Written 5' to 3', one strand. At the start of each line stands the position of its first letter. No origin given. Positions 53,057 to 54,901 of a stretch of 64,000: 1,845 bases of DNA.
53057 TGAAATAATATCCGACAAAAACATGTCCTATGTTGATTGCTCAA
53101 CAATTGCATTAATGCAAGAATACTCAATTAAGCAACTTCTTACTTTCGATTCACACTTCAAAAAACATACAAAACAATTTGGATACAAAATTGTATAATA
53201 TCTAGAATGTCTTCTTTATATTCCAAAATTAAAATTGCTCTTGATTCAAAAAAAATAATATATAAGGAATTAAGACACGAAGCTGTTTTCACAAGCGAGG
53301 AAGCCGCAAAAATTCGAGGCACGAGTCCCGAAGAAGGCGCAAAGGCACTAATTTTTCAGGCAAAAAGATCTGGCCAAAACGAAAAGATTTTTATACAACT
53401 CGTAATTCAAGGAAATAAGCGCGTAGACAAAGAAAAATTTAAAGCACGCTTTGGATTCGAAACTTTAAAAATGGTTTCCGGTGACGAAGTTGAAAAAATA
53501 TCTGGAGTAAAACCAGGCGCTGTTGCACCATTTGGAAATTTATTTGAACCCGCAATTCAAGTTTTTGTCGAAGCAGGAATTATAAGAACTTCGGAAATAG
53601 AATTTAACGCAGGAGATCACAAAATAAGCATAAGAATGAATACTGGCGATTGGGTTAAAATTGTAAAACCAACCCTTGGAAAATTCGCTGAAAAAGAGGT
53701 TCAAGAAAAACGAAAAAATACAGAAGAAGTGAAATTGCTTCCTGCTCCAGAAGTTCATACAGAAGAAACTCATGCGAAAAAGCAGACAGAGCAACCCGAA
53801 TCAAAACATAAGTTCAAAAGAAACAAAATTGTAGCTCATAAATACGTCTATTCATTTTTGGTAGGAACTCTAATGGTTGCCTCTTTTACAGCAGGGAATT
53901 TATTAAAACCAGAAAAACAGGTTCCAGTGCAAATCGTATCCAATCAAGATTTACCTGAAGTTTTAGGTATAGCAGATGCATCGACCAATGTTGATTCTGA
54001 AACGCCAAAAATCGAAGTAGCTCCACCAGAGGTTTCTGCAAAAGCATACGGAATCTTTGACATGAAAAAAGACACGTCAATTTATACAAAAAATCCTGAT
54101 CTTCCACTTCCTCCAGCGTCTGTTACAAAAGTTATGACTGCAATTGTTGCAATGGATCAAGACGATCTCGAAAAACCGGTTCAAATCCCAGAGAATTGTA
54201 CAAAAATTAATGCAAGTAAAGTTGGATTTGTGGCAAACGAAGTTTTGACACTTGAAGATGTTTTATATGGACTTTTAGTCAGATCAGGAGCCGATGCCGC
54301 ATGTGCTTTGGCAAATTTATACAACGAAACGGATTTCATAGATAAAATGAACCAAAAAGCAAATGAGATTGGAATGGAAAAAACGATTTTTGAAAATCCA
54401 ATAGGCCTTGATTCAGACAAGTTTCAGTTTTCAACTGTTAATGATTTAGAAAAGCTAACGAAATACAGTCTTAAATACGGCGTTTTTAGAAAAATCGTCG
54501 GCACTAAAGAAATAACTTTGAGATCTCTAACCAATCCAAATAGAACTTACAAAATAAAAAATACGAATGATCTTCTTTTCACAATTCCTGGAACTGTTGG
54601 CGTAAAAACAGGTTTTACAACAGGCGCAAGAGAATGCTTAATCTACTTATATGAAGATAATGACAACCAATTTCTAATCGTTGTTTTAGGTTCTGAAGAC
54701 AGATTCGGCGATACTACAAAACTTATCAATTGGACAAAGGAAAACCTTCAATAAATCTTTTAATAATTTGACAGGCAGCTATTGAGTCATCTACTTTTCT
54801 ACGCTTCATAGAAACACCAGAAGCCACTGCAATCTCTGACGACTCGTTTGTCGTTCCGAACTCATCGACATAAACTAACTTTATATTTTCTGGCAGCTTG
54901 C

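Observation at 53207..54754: Unusual fusion of a YbaK/ProX-like tRNA-deacylase domain, a transmembrane anchor and a PBP5-type D-Ala-D-Ala carboxypeptidase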

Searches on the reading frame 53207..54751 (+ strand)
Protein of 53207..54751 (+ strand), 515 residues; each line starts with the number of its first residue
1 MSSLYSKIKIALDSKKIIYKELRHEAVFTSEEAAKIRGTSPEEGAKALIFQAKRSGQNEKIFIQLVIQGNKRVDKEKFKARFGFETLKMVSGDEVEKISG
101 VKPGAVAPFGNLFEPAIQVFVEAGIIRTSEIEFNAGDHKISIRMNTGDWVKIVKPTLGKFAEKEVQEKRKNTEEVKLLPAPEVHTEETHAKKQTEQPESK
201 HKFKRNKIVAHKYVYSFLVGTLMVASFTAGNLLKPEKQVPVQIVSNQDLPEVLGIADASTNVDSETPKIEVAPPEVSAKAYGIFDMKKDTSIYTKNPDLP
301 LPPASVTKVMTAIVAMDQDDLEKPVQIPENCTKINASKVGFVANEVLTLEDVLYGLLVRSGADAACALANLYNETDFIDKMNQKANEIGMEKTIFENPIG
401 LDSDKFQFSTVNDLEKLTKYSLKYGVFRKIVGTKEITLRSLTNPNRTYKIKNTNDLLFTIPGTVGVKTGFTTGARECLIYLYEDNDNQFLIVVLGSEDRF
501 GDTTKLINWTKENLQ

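Call 3: search_protein_families(library=pfam, proteins=[window:53207-54751:+], max_evalue=1)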
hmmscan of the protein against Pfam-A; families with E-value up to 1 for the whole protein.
window:53207-54751:+ (515 aa): 5 families
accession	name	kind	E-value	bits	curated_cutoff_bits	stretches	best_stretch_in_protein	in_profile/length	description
PF00768.25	Peptidase_S11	-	8.7e-42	143.7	27.6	1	271-496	5-237/239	D-alanyl-D-alanine carboxypeptidase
PF04073.20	tRNA_edit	-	1.2e-19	71.1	25.5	1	24-151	1-122/123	Aminoacyl-tRNA editing domain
PF13354.11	Beta-lactamase2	-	0.00031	20.6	22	1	293-400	13-122/214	Beta-lactamase enzyme family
PF02113.21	Peptidase_S13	-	0.0033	16.7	22.8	1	274-318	12-58/444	D-Ala-D-Ala carboxypeptidase 3 (S13) family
PF16209.10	PhoLip_ATPase_N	-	0.13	12.4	29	1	195-223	6-35/67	Phospholipid-translocating ATPase N-terminal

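Call 4: search_protein_families(library=ncbifam, proteins=[window:53207-54751:+], max_evalue=1)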
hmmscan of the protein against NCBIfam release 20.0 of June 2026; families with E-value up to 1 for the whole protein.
window:53207-54751:+ (515 aa): 9 families
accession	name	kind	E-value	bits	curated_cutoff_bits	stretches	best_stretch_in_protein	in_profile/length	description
NF008668.0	PRK11669.1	equivalog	2.4e-31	109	294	1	266-509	31-279/316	D-alanyl-D-alanine endopeptidase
NF007445.0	PRK10001.1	equivalog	1.3e-19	70.3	765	1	270-510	31-281/400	serine-type D-Ala-D-Ala carboxypeptidase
NF008489.0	PRK11397.1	equivalog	4.4e-19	68.5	610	1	257-514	16-283/389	serine-type D-Ala-D-Ala carboxypeptidase DacD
NF000471.1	vanY_of_D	exception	6.8e-17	61.7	625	1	198-509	12-350/354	transpeptidase-like D-Ala-D-Ala carboxypeptidase VanY-D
NF038258.2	PBP4_Staph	exception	1.1e-11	44.2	500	1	292-407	54-180/366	penicillin-binding protein PBP4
NF008059.0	PRK10793.1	equivalog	2.1e-11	43.2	694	1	269-509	37-287/403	D-alanyl-D-alanine carboxypeptidase DacA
TIGR00011.1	YbaK_EbsC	equivalog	2.8e-11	43.4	153.25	1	11-159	6-150/152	Cys-tRNA(Pro) deacylase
NF038273.1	strep_PBP3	exception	1.7e-08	33.9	490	1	275-509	25-287/407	D-alanyl-D-alanine carboxypeptidase PBP3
NF006625.0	PRK09194.1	equivalog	2.2e-05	23.6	558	1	21-137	251-359/559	proline--tRNA ligase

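Call 6: find_homologous_proteins(query=window:53207-54751:+, max_evalue=0.00001)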
Query window:53207-54751:+ (515 aa): 1542 proteins with E <= 0.00001 among 8000 candidates; the best 120 are listed.
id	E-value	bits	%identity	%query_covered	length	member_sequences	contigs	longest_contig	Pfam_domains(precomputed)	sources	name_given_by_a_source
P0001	0.0e+0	1049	92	100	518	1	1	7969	PF00768.26,PF04073.21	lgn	-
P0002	2.1e-284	961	84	100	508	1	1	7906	PF00768.26,PF04073.21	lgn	-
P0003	1.0e-278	943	85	100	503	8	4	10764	PF00768.26,PF04073.21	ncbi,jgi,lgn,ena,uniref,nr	ncbi:hypothetical protein A2713_01290 [candidate division WWE3 bacterium RIFCSPHIGHO2_01_FULL_35_17]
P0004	7.2e-273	923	82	100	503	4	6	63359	PF00768.26,PF04073.21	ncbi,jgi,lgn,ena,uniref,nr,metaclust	ncbi:hypothetical protein CO058_03050 [candidate division WWE3 bacterium CG_4_9_14_0_2_um_filter_35_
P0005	2.7e-269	912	83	100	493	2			PF00768.26,PF04073.21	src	-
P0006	1.1e-230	784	71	100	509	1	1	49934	PF00768.26,PF04073.21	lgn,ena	-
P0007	7.0e-223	759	70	100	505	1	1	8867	PF00768.26,PF04073.21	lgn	-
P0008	5.6e-174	597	56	100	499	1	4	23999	PF13354.13,PF00768.26,PF04073.21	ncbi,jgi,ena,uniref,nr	ncbi:hypothetical protein CO178_01265 [candidate division WWE3 bacterium CG_4_9_14_3_um_filter_34_6]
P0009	6.8e-135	469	49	99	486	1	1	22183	PF13354.13,PF02113.21,PF00768.26,PF04073.21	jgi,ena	-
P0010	7.3e-101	356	64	47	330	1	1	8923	PF13354.13,PF00768.26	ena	-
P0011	4.1e-99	351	52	61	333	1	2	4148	PF00768.26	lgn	-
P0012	7.1e-98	346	64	47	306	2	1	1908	PF00768.26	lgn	-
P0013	1.3e-94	336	61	47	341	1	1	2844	PF00768.26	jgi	-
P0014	4.8e-92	327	58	47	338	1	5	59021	PF00768.26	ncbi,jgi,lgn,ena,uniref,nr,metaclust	ncbi:hypothetical protein A2982_03735 [candidate division WWE3 bacterium RIFCSPLOWO2_01_FULL_39_13]|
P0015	3.2e-91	325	62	46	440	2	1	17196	PF00768.26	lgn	-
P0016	4.4e-91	324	55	59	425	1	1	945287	PF00768.26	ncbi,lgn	-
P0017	2.9e-90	321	50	60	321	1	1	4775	PF00768.26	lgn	-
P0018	1.9e-89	319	57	47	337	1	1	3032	PF00768.26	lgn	-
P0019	1.7e-87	312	58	47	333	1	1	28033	PF00768.26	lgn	-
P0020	2.8e-87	311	50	58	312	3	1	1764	PF00768.26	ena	-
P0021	3.1e-87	311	47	67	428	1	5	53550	PF00768.26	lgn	-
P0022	3.6e-87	311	50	57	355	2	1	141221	PF00768.26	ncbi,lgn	-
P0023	4.9e-87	311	58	46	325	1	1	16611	PF02113.21,PF00768.26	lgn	-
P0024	2.0e-86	309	53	50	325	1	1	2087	PF00768.26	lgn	-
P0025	9.8e-86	306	46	60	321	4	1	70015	PF00768.26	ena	-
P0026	6.7e-85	304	46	69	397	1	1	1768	PF00768.26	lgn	-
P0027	1.7e-84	302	52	51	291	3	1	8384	PF00768.26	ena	-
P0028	2.2e-84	302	57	46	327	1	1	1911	PF00768.26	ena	-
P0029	6.5e-84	300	56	47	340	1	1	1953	PF00768.26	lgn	-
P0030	5.6e-83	297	60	46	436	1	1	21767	PF00768.26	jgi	jgi:D-alanyl-D-alanine carboxypeptidase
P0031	6.2e-82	294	55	48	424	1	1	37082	PF00768.26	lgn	-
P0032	5.1e-81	291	54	49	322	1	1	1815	PF00768.26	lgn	-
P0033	7.1e-81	290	56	48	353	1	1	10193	PF00768.26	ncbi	-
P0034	6.4e-75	271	44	58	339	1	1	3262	PF00768.26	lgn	-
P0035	2.0e-72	262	51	47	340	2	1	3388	PF13354.13,PF00768.26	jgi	-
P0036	1.6e-69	253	52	47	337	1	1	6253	PF13354.13,PF00768.26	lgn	-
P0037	2.1e-68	249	51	46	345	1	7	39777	PF02113.21,PF00768.26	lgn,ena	-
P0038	1.5e-67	246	45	54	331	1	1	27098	PF13354.13,PF02113.21,PF00768.26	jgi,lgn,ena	-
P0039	1.3e-65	240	45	53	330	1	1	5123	PF02113.21,PF00768.26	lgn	-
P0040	3.3e-65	239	44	54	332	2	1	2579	PF00768.26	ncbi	-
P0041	2.4e-64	236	48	47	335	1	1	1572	PF02113.21,PF00768.26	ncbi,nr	ncbi:D-alanyl-D-alanine carboxypeptidase, partial [candidate division WWE3 bacterium]|nr:D-alanyl-D-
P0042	1.4e-61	227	46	50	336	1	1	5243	PF13354.13,PF02113.21,PF00768.26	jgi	-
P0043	1.5e-60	223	37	69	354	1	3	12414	PF13354.13,PF02113.21,PF00768.26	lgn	-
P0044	1.4e-59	220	41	60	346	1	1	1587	PF02113.21,PF00768.26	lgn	-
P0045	2.1e-59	220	44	54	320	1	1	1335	PF13354.13,PF00768.26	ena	-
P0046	3.0e-58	216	46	47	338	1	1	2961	PF00768.26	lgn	-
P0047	3.8e-58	215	45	48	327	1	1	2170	PF13354.13,PF00768.26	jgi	-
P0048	7.4e-58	214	45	47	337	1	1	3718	PF13354.13,PF00768.26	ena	-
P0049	3.1e-57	212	45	49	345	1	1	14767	PF00768.26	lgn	-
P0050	6.9e-56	208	44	47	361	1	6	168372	PF00768.26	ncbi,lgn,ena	ncbi:MAG: D-alanyl-D-alanine carboxypeptidase [Patescibacteria group bacterium]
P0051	1.3e-55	207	44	46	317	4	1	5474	PF13354.13,PF00768.26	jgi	jgi:D-alanyl-D-alanine carboxypeptidase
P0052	1.6e-55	207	45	44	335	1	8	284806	PF00768.26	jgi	-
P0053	3.5e-55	206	44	47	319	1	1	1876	PF13354.13,PF00768.26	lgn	-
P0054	6.2e-54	202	41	56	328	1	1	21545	PF13354.13,PF00768.26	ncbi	-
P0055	1.0e-53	201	47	46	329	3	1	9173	PF13354.13,PF00768.26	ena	-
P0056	1.0e-53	201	44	49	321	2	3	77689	PF00768.26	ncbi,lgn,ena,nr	ncbi:MAG: hypothetical protein ABIJ36_01105 [Patescibacteria group bacterium]|nr:hypothetical protei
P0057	2.1e-53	200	46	47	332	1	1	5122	PF02113.21,PF00768.26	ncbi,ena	-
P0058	3.7e-53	199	45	47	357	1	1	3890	PF13354.13,PF02113.21,PF00768.26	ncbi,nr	ncbi:MAG: D-alanyl-D-alanine carboxypeptidase [bacterium]|nr:D-alanyl-D-alanine carboxypeptidase [ba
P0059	1.6e-51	194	45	47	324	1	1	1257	PF13354.13,PF02113.21,PF00768.26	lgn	-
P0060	1.0e-50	191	44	47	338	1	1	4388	PF00768.26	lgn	-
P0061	1.1e-50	191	38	59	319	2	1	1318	PF00768.26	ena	-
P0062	2.2e-49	187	39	61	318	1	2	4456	PF02113.21,PF00768.26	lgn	-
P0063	1.1e-48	184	41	46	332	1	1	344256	PF13354.13,PF00768.26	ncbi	-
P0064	1.4e-48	184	40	57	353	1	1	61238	PF02113.21,PF00768.26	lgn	-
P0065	1.2e-47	181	43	47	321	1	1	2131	PF00768.26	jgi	-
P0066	3.8e-47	179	43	47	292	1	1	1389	PF13354.13,PF02113.21,PF00768.26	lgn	-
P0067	5.8e-47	179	42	50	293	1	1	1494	PF02113.21,PF00768.26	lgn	-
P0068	6.4e-47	178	43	47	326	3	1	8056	PF00768.26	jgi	-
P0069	1.4e-46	177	41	47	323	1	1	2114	PF13354.13,PF02113.21,PF00768.26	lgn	-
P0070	1.8e-46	177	42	47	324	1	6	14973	PF13354.13,PF00768.26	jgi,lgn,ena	-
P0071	4.2e-46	176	40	48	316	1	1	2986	PF13354.13,PF02113.21,PF00768.26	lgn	-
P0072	1.5e-45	174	41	48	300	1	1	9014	PF13354.13,PF02113.21,PF00768.26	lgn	-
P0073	2.6e-45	173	41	47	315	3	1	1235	PF13354.13,PF02113.21,PF00768.26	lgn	-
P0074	5.3e-45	172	42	47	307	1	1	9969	PF13354.13,PF02113.21,PF00768.26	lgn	-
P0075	2.7e-44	170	40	47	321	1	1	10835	PF13354.13,PF02113.21,PF00768.26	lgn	-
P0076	3.6e-44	169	40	47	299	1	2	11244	PF13354.13,PF02113.21,PF00768.26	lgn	-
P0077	4.9e-44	169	39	53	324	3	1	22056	PF02113.21,PF00768.26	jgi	-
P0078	7.6e-44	168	42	49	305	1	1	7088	PF13354.13,PF02113.21,PF00768.26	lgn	-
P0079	8.8e-44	168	43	46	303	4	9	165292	PF13354.13,PF00768.26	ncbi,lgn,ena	-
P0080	9.7e-44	168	40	47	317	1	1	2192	PF13354.13,PF02113.21,PF00768.26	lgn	-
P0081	1.0e-43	168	41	47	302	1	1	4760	PF13354.13,PF00768.26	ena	-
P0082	1.7e-43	167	42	47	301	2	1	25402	PF13354.13,PF02113.21,PF00768.26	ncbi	-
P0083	2.0e-43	167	36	59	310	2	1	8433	PF13354.13,PF02113.21,PF00768.26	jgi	jgi:D-alanyl-D-alanine carboxypeptidase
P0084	2.0e-43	167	40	47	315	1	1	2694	PF13354.13,PF02113.21,PF00768.26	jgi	jgi:D-alanyl-D-alanine carboxypeptidase (penicillin-binding protein 5/6)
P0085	4.0e-43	166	38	48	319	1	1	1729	PF00768.26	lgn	-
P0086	1.3e-42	164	40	48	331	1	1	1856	PF13354.13,PF02113.21,PF00768.26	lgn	-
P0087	1.5e-42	164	39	47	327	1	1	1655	PF00768.26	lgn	-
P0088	1.6e-42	164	41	47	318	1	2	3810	PF02113.21,PF00768.26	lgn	-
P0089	1.7e-42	164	42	47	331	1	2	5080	PF13354.13,PF00768.26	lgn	-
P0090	2.3e-42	163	37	51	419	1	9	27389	PF00768.26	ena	-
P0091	2.6e-42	163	39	48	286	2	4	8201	PF13354.13,PF02113.21,PF00768.26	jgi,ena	-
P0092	3.3e-42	163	39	49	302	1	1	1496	PF13354.13,PF02113.21,PF00768.26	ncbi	-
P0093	5.3e-42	162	38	47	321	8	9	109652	PF13354.13,PF00768.26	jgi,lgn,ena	-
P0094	6.2e-42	162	39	47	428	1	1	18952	PF13354.13,PF00768.26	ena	-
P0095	6.9e-42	162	41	42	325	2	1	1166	PF00768.26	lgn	-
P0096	7.8e-42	162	42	47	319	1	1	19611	PF02113.21,PF00768.26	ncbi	ncbi:MAG: D-alanyl-D-alanine carboxypeptidase family protein [Candidatus Beckwithbacteria bacterium]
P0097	8.5e-42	162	40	48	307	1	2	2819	PF02113.21,PF00768.26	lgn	-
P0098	1.0e-41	161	39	47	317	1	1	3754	PF13354.13,PF00768.26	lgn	-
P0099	1.0e-41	161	41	46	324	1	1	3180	PF13354.13,PF00768.26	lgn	-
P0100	1.6e-41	161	39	49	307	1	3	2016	PF13354.13,PF00768.26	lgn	-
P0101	2.1e-41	160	39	48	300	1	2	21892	PF13354.13,PF00768.26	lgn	-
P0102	2.2e-41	160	40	48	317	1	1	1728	PF02113.21,PF00768.26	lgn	-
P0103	2.5e-41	160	38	46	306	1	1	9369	PF02113.21,PF00768.26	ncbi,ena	-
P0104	2.9e-41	160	34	58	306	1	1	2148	PF13354.13,PF02113.21,PF00768.26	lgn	-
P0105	3.1e-41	160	37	49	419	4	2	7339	PF00768.26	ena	-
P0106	3.7e-41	159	38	48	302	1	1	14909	PF13354.13,PF00768.26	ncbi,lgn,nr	ncbi:MAG: D-alanyl-D-alanine carboxypeptidase family protein [bacterium]|nr:D-alanyl-D-alanine carbo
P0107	4.0e-41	159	41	47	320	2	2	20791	PF02113.21,PF00768.26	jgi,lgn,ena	-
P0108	4.7e-41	159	40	47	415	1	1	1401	PF07943.19,PF00768.26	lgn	-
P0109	6.9e-41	159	41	47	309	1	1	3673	PF13354.13,PF02113.21,PF00768.26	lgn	-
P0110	7.8e-41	158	37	47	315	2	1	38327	PF13354.13,PF00768.26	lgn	-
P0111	8.3e-41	158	40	48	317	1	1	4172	PF02113.21,PF00768.26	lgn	-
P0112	8.5e-41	158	40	48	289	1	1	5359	PF00768.26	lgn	-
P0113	1.0e-40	158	40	46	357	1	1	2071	PF13354.13,PF02113.21,PF00768.26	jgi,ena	-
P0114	1.4e-40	158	40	47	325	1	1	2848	PF13354.13,PF02113.21,PF00768.26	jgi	jgi:D-alanyl-D-alanine carboxypeptidase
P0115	1.6e-40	157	39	48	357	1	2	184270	PF00768.26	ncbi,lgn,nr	ncbi:MAG: hypothetical protein U9M98_02265 [Patescibacteria group bacterium]|nr:hypothetical protein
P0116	2.3e-40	157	40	47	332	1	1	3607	PF02113.21,PF00768.26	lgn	-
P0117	3.8e-40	156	42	47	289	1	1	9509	PF02113.21,PF00768.26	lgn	-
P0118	6.8e-40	155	39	51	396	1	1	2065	PF13354.13,PF00768.26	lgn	-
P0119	1.1e-39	155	40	49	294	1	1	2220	PF13354.13,PF02113.21,PF00768.26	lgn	-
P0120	1.7e-39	154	40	46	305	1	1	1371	PF13354.13,PF02113.21,PF00768.26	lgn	-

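Call 10: find_encoding_contigs(protein=P0014, flank=6000, max_places=3)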
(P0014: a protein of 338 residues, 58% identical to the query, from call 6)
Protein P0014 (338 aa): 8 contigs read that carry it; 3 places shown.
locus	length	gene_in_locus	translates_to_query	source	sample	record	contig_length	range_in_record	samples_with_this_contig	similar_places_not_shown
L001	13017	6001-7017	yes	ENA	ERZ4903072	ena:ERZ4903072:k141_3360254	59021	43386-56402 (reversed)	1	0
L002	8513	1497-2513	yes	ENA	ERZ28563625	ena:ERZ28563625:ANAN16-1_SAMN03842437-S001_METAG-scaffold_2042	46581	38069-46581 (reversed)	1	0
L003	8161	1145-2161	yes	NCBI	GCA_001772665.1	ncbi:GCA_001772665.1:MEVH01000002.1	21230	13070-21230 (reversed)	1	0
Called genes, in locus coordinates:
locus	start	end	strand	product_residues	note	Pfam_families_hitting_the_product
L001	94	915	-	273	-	PF08843:AbiEii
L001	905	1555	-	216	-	-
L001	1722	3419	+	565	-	PF01368:DHH, PF02272:DHHA1, PF17768:RecJ_OB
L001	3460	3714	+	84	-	-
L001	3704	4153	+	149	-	PF01850:PIN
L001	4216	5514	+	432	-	PF01336:tRNA_anti-codon, PF00152:tRNA-synt_2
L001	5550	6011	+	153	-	PF04073:tRNA_edit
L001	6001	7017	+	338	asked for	PF00768:Peptidase_S11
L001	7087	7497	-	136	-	PF03652:RuvX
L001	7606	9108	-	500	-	-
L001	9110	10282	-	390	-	PF11104:PilM_2, PF14450:FtsA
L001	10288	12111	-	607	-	PF01411:tRNA-synt_2c, PF07973:tRNA_SAD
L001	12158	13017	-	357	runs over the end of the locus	PF02463:SMC_N, PF13175:AAA_15, PF13476:AAA_23, PF13304:AAA_21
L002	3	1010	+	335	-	?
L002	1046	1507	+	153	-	PF04073:tRNA_edit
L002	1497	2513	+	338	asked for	PF00768:Peptidase_S11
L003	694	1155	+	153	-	PF04073:tRNA_edit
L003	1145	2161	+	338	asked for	PF00768:Peptidase_S11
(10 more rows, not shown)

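Call 18: find_encoding_contigs(protein=P0011, flank=5000, max_places=2)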
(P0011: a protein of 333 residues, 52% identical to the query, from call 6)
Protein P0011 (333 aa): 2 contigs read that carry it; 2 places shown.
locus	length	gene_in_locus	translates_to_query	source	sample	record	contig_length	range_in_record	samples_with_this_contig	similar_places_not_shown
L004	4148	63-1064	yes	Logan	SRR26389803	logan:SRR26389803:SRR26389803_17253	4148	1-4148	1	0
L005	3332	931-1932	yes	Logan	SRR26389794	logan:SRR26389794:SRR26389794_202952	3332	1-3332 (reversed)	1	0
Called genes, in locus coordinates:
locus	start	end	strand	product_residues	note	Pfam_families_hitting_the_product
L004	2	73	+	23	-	?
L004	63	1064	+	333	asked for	PF00768:Peptidase_S11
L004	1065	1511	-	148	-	PF03652:RuvX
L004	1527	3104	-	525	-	-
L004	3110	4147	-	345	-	?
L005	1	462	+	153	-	?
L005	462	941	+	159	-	PF04073:tRNA_edit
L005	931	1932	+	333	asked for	PF00768:Peptidase_S11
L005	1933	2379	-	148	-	PF03652:RuvX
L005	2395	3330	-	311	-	?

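Call 19: find_encoding_contigs(protein=P0009, flank=6000, max_places=2)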
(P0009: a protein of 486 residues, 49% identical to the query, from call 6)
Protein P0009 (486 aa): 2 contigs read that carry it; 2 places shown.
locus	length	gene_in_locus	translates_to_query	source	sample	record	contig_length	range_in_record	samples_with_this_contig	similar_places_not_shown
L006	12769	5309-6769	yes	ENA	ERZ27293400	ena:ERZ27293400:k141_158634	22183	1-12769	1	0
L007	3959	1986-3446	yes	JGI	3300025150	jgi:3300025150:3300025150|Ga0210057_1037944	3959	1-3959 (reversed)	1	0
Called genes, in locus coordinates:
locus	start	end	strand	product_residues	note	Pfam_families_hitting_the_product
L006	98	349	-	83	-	-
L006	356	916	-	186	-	-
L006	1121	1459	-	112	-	PF02498:Bro-N (weak)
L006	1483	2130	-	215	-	-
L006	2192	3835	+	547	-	PF01368:DHH, PF02272:DHHA1, PF17768:RecJ_OB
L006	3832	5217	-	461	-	PF01336:tRNA_anti-codon, PF00152:tRNA-synt_2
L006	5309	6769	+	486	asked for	PF04073:tRNA_edit, PF00768:Peptidase_S11, PF02113:Peptidase_S13 (faint), PF13354:Beta-lactamase2 (faint)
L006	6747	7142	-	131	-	PF03652:RuvX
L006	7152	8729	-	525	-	-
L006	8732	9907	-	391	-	PF14450:FtsA (faint), PF11104:PilM_2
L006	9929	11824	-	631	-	PF01411:tRNA-synt_2c, PF07973:tRNA_SAD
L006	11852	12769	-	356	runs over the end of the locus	PF02463:SMC_N, PF13175:AAA_15, PF13476:AAA_23, PF13555:AAA_29 (weak), PF13304:AAA_21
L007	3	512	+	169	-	?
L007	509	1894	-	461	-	PF01336:tRNA_anti-codon, PF00152:tRNA-synt_2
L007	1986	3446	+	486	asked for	PF04073:tRNA_edit, PF00768:Peptidase_S11, PF02113:Peptidase_S13 (faint), PF13354:Beta-lactamase2 (faint)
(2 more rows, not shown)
